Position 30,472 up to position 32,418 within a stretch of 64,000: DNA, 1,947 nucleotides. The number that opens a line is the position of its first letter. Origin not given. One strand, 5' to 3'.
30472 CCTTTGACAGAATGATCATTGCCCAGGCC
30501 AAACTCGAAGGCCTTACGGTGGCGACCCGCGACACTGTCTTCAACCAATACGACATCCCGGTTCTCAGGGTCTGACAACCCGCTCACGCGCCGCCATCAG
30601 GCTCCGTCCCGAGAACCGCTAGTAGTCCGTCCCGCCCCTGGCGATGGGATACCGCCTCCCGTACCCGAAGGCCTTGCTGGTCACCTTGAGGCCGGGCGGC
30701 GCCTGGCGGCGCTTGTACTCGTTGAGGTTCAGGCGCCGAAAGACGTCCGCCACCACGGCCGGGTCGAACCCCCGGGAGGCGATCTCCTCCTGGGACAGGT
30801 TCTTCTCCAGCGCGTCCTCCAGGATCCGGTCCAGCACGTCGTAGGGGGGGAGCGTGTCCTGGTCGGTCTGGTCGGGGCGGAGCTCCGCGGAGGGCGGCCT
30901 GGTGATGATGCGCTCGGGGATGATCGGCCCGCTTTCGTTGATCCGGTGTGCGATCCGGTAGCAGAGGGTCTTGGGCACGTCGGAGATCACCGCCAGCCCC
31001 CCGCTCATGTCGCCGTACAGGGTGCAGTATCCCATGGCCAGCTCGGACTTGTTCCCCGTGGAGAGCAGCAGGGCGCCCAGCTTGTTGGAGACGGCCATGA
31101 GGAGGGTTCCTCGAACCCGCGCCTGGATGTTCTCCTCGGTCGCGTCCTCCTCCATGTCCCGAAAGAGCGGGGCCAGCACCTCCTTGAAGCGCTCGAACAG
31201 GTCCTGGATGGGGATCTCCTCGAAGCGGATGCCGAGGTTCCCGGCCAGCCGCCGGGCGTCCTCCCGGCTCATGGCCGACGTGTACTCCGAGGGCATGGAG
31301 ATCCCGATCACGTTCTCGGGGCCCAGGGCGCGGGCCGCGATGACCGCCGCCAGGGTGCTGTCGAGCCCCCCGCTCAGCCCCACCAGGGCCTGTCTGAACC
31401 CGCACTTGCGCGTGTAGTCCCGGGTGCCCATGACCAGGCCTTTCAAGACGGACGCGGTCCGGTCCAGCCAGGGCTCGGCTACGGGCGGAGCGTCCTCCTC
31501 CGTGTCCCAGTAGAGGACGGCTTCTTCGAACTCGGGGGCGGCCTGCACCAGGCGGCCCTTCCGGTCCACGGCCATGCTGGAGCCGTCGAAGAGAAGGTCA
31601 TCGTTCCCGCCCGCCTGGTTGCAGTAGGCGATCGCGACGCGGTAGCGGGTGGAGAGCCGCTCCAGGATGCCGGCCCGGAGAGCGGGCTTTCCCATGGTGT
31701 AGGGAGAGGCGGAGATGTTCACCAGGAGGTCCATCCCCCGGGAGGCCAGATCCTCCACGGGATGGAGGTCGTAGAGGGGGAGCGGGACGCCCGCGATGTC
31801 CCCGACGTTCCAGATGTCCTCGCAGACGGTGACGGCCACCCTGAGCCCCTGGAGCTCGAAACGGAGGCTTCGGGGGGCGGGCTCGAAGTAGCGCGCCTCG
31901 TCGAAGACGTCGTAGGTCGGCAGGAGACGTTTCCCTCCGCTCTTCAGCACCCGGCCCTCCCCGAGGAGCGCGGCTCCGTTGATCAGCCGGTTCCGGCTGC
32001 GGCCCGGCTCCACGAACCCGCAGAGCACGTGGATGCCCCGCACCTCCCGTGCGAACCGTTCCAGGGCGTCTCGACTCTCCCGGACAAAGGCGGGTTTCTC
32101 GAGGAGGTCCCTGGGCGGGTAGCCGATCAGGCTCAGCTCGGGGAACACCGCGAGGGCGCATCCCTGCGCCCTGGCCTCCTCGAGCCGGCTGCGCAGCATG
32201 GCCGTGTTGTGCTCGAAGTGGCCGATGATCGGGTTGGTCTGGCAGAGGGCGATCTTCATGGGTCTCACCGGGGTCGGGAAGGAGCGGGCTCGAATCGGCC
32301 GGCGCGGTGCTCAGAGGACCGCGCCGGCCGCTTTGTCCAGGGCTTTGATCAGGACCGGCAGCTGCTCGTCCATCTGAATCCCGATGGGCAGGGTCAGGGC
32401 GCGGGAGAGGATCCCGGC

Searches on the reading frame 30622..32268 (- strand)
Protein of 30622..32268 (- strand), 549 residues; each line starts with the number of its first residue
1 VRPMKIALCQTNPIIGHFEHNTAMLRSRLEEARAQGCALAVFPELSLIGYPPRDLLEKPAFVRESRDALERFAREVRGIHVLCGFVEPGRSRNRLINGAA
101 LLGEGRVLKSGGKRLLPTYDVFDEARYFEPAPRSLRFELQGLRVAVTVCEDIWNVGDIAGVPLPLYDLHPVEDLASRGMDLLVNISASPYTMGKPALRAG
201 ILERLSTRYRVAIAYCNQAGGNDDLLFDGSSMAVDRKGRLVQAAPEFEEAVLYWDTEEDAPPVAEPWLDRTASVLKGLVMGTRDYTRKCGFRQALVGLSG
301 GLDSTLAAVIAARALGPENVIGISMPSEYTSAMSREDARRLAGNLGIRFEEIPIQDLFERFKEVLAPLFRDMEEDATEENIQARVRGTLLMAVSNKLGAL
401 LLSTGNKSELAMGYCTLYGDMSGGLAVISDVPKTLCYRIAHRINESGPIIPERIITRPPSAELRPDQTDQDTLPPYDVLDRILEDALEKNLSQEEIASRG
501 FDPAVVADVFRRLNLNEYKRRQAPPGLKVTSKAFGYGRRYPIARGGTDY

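Call 13: search_protein_families(library=pfam, proteins=[window:30622-32268:-])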
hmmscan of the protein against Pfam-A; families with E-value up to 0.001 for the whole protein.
window:30622-32268:- (549 aa): 2 families
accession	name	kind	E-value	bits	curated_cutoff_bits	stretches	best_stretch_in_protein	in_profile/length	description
PF02540.23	NAD_synthase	-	3.7e-71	239.5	21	1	278-523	5-242/242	NAD synthase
PF00795.27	CN_hydrolase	-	2.6e-17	63.5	23.2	1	5-255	1-245/256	Carbon-nitrogen hydrolase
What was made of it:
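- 30619..32259 (-): nadE (glutamine-dependent NAD+ synthetase, 546 aa). Pfam CN_hydrolase and NAD_synthase (call 13).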

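Call 18: find_homologous_proteins(query=window:30622-32268:-, max_evalue=1e-100)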
Query window:30622-32268:- (549 aa): 7999 proteins with E <= 1e-100 among 8000 candidates; the best 120 are listed.
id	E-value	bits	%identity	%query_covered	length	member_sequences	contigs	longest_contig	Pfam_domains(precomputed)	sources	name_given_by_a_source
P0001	0.0e+0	1229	100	99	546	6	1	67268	PF00795.28,PF02540.24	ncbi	-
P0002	0.0e+0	1108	89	99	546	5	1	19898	PF00795.28,PF02540.24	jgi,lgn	jgi:NAD+ synthase (glutamine-hydrolysing)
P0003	0.0e+0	1091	88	99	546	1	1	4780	PF00795.28,PF02540.24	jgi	jgi:NAD+ synthetase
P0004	0.0e+0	1083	86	99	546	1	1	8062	PF00795.28,PF02540.24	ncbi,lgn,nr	ncbi:MAG: NAD+ synthase [Deltaproteobacteria bacterium]|nr:NAD+ synthase [Deltaproteobacteria bacter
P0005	7.6e-286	967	78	99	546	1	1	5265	PF00795.28,PF02540.24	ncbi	-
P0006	1.2e-280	950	76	99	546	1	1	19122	PF00795.28,PF02540.24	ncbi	-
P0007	5.3e-279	944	76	99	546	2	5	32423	PF00795.28,PF02540.24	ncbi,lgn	ncbi:MAG: NAD+ synthase [Thermodesulfobacteriota bacterium]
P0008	3.2e-277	939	76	99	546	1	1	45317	PF00795.28,PF02540.24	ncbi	-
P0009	7.4e-276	934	75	99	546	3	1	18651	PF00795.28,PF02540.24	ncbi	-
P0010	1.6e-275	933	75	99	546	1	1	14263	PF00795.28,PF02540.24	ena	-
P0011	2.5e-274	929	76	99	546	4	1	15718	PF00795.28,PF02540.24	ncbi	-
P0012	6.8e-274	928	74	99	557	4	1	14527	PF00795.28,PF02540.24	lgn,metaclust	metaclust:\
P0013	2.2e-270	916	73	99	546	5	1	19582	PF00795.28,PF02540.24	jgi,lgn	jgi:NAD+ synthetase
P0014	1.1e-267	907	72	99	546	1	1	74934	PF00795.28,PF02540.24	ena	-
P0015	1.1e-267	907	72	99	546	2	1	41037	PF00795.28,PF02540.24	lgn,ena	-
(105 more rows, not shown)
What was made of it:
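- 30619..32259 (-): Homologues in call 18.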

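Call 19: find_encoding_contigs(protein=P0002, flank=6000, max_places=4)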
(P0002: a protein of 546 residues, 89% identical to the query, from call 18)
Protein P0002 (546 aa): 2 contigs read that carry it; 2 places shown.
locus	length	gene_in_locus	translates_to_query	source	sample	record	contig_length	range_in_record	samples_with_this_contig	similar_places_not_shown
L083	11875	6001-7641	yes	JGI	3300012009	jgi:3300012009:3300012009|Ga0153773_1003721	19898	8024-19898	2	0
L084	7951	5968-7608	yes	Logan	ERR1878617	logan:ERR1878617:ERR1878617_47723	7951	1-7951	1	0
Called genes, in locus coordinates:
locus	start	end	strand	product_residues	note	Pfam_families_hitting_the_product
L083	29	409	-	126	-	PF00072:Response_reg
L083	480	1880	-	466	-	PF04344:CheZ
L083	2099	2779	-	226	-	-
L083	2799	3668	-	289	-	PF01551:Peptidase_M23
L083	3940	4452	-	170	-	PF03975:CheD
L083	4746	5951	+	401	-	PF01041:DegT_DnrJ_EryC1, PF00266:Aminotran_5 (weak), PF01053:Cys_Met_Meta_PP (weak), PF01212:Beta_elim_lyase (weak)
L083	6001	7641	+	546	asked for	PF00795:CN_hydrolase, PF02540:NAD_synthase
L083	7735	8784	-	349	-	PF07991:KARI_N, PF01450:KARI_C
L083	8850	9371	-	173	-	PF01842:ACT, PF22629:ACT_AHAS_ss, PF13710:ACT_5, PF10369:ALS_ss_C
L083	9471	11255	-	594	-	PF02776:TPP_enzyme_N, PF00205:TPP_enzyme_M, PF02775:TPP_enzyme_C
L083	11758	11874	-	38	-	?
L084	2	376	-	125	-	?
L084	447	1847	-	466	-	PF04344:CheZ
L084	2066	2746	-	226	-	-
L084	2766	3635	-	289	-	PF01551:Peptidase_M23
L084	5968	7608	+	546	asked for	PF00795:CN_hydrolase, PF02540:NAD_synthase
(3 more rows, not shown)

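Call 20: find_encoding_contigs(protein=P0003, flank=6000, max_places=4)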
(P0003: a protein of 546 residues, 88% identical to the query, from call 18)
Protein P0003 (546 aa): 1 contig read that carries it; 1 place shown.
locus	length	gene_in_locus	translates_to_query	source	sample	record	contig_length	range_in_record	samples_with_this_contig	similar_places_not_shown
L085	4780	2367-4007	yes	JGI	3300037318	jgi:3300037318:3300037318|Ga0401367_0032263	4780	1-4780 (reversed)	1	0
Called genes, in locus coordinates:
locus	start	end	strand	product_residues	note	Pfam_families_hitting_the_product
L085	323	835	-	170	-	PF03975:CheD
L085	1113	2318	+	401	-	PF01041:DegT_DnrJ_EryC1, PF01053:Cys_Met_Meta_PP (weak), PF01212:Beta_elim_lyase (weak)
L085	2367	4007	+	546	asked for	PF00795:CN_hydrolase, PF02540:NAD_synthase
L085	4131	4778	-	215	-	?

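Call 21: find_encoding_contigs(protein=P0004, flank=6000, max_places=4)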
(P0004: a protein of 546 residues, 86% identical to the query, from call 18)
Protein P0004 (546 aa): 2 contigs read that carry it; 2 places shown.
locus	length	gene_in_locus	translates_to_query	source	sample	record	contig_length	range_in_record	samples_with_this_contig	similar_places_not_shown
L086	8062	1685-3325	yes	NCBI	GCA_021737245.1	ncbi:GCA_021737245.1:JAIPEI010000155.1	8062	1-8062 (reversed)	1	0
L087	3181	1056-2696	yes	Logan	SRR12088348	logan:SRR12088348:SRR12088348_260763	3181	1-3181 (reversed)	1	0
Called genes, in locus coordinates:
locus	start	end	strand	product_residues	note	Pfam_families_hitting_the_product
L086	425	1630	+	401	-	PF00266:Aminotran_5 (weak), PF01053:Cys_Met_Meta_PP (weak), PF01041:DegT_DnrJ_EryC1, PF01212:Beta_elim_lyase (weak)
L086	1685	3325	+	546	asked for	PF00795:CN_hydrolase, PF02540:NAD_synthase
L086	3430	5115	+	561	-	PF00920:ILVD_EDD_N, PF24877:ILV_EDD_C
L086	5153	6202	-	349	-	PF07991:KARI_N, PF01450:KARI_C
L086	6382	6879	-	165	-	PF01842:ACT, PF22629:ACT_AHAS_ss, PF13710:ACT_5, PF10369:ALS_ss_C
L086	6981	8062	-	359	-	PF00205:TPP_enzyme_M, PF02775:TPP_enzyme_C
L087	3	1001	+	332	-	?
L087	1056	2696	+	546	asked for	PF00795:CN_hydrolase, PF02540:NAD_synthase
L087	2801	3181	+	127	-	?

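Call 45: find_encoding_contigs(protein=P0245, flank=4000, max_places=3)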
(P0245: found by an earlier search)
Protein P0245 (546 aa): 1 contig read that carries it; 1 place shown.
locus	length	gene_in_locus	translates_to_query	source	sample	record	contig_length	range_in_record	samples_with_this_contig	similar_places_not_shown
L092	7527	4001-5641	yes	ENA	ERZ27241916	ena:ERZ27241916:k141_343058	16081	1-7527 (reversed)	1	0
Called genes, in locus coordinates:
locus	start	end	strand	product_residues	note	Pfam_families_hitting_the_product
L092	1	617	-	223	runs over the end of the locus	-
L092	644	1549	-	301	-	PF01551:Peptidase_M23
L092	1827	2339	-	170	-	PF03975:CheD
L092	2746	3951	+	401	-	PF01041:DegT_DnrJ_EryC1, PF01053:Cys_Met_Meta_PP (weak), PF01212:Beta_elim_lyase (weak)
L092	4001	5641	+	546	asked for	PF00795:CN_hydrolase, PF02540:NAD_synthase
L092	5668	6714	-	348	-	PF07991:KARI_N, PF01450:KARI_C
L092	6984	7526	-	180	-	?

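Call 46: find_encoding_contigs(protein=P0242, flank=4000, max_places=3)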
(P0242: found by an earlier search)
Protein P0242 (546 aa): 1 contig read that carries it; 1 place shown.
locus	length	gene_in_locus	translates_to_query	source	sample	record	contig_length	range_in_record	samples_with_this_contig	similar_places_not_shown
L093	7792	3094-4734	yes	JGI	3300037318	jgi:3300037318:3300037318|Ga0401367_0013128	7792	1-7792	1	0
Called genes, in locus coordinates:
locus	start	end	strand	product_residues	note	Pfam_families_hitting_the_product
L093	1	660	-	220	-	?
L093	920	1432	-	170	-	PF03975:CheD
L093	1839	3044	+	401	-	PF01041:DegT_DnrJ_EryC1, PF01053:Cys_Met_Meta_PP (weak), PF01212:Beta_elim_lyase (weak)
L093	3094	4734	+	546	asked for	PF00795:CN_hydrolase, PF02540:NAD_synthase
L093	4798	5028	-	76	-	PF02604:PhdYeFM_antitox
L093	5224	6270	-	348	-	PF07991:KARI_N, PF01450:KARI_C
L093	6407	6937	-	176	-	PF01842:ACT, PF22629:ACT_AHAS_ss, PF13710:ACT_5, PF10369:ALS_ss_C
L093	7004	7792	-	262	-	?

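Call 52: find_encoding_contigs(protein=P0007, flank=3500, max_places=3)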
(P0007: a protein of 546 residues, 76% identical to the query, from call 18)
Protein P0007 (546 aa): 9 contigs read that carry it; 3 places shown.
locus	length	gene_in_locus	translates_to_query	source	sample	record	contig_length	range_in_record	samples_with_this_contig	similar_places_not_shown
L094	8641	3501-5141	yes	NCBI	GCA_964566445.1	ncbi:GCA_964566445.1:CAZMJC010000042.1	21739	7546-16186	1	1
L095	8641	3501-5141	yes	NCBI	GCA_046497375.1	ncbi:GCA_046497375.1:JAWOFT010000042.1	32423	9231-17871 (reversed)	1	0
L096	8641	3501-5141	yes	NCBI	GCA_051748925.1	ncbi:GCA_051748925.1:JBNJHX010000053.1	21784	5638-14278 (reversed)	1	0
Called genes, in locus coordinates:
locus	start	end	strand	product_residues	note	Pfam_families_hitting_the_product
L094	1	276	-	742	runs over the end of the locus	PF01627:Hpt, PF02895:H-kinase_dim, PF02518:HATPase_c, PF01584:CheW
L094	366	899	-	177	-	PF00072:Response_reg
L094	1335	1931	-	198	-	PF03975:CheD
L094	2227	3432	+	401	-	PF01041:DegT_DnrJ_EryC1, PF01053:Cys_Met_Meta_PP (weak), PF01212:Beta_elim_lyase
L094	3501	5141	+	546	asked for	PF00795:CN_hydrolase, PF02540:NAD_synthase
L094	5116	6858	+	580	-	PF00920:ILVD_EDD_N, PF24877:ILV_EDD_C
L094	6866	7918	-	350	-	PF07991:KARI_N, PF01450:KARI_C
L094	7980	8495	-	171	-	PF01842:ACT, PF22629:ACT_AHAS_ss, PF13710:ACT_5, PF10369:ALS_ss_C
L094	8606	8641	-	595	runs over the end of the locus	PF02776:TPP_enzyme_N, PF00205:TPP_enzyme_M, PF02775:TPP_enzyme_C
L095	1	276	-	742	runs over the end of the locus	PF01627:Hpt, PF02895:H-kinase_dim, PF02518:HATPase_c, PF01584:CheW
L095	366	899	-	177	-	PF00072:Response_reg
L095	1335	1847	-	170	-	PF03975:CheD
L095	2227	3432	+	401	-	PF01041:DegT_DnrJ_EryC1, PF01053:Cys_Met_Meta_PP (weak), PF01212:Beta_elim_lyase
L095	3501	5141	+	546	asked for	PF00795:CN_hydrolase, PF02540:NAD_synthase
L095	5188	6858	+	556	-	PF00920:ILVD_EDD_N, PF24877:ILV_EDD_C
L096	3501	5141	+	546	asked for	PF00795:CN_hydrolase, PF02540:NAD_synthase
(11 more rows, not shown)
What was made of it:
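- The ilvD arrangement in distant relatives: calls 21, 52.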

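Call 56: find_encoding_contigs(protein=P0250, flank=4000, max_places=3)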
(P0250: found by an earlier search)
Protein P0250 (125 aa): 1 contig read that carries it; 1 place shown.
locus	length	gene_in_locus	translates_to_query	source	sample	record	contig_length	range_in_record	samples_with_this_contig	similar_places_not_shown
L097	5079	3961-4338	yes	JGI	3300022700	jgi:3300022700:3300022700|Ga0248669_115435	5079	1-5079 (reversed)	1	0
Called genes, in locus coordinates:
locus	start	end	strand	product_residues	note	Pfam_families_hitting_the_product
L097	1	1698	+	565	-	?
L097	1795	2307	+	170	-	PF01842:ACT, PF22629:ACT_AHAS_ss, PF13710:ACT_5, PF10369:ALS_ss_C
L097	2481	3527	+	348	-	PF07991:KARI_N, PF01450:KARI_C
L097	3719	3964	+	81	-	PF02604:PhdYeFM_antitox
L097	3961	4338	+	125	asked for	PF01850:PIN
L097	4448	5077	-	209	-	?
